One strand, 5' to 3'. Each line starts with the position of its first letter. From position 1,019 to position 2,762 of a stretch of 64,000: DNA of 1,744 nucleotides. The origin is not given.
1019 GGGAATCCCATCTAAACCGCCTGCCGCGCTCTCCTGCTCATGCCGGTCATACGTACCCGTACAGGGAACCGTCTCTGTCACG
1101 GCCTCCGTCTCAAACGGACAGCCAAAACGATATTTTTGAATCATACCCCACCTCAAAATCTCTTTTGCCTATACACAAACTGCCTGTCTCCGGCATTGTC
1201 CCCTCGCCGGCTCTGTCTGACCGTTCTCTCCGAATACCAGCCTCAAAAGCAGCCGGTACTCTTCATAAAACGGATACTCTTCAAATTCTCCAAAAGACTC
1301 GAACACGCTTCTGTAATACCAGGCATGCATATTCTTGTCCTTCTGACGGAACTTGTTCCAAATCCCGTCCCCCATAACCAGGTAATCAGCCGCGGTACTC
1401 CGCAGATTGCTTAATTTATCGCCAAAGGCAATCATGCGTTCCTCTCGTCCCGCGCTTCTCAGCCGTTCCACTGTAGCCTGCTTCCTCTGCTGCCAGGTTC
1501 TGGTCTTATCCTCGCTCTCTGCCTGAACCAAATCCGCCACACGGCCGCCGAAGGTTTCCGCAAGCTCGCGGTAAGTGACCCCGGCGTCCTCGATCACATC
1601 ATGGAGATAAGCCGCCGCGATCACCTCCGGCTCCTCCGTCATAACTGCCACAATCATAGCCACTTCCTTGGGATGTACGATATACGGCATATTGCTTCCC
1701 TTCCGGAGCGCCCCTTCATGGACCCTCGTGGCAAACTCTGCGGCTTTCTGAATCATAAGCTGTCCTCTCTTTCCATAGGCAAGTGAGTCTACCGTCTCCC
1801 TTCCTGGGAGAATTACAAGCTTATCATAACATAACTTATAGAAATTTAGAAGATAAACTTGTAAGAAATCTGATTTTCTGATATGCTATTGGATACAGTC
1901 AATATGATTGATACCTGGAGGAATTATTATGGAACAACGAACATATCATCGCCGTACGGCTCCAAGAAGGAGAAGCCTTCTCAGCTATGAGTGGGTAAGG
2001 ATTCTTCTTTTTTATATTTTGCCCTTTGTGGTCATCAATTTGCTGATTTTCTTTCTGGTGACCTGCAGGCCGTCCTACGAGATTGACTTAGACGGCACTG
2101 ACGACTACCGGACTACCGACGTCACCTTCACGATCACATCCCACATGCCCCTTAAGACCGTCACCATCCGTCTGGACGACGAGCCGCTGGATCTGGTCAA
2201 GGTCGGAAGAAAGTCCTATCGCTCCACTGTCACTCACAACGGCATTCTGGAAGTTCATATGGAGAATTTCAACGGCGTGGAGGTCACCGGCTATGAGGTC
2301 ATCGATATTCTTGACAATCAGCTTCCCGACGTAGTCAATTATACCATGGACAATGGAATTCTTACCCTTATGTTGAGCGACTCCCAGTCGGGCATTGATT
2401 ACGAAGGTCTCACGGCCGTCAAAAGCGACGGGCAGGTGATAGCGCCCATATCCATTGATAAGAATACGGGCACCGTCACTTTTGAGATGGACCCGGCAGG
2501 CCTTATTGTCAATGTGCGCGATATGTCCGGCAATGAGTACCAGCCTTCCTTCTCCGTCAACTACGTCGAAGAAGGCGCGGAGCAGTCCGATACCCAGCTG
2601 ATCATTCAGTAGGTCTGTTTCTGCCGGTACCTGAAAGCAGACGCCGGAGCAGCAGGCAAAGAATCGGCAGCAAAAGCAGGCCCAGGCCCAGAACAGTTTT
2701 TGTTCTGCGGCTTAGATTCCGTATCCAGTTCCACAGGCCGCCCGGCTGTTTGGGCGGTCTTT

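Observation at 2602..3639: Adhesin continues past its sortase signal into a second signal peptide: polyprotein or nested gene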

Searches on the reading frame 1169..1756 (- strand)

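Call 26: search_protein_families(library=pfam, proteins=[window:1169-1756:-], max_evalue=0.001)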
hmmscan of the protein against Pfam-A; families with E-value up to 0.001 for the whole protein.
window:1169-1756:- (195 aa): 2 families
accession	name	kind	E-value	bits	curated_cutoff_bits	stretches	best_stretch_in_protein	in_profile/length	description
PF13328.12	HD_4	-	3.1e-16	59.9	27.2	1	5-121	1-127/156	HD domain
PF01966.28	HD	-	8.8e-05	23.2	22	1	26-116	2-114/116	HD domain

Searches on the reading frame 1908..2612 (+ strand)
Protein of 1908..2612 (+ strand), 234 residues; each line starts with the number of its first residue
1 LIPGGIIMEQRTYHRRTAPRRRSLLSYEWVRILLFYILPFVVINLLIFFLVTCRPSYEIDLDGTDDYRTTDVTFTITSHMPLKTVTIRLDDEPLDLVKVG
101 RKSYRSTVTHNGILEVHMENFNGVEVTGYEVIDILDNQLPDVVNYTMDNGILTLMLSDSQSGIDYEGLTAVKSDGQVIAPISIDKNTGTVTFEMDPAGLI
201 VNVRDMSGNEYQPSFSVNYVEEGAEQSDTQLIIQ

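Call 26: search_protein_families(library=pfam, proteins=[window:1908-2612:+], max_evalue=0.001)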
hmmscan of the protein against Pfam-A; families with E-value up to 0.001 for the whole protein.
window:1908-2612:+ (234 aa): 0 families
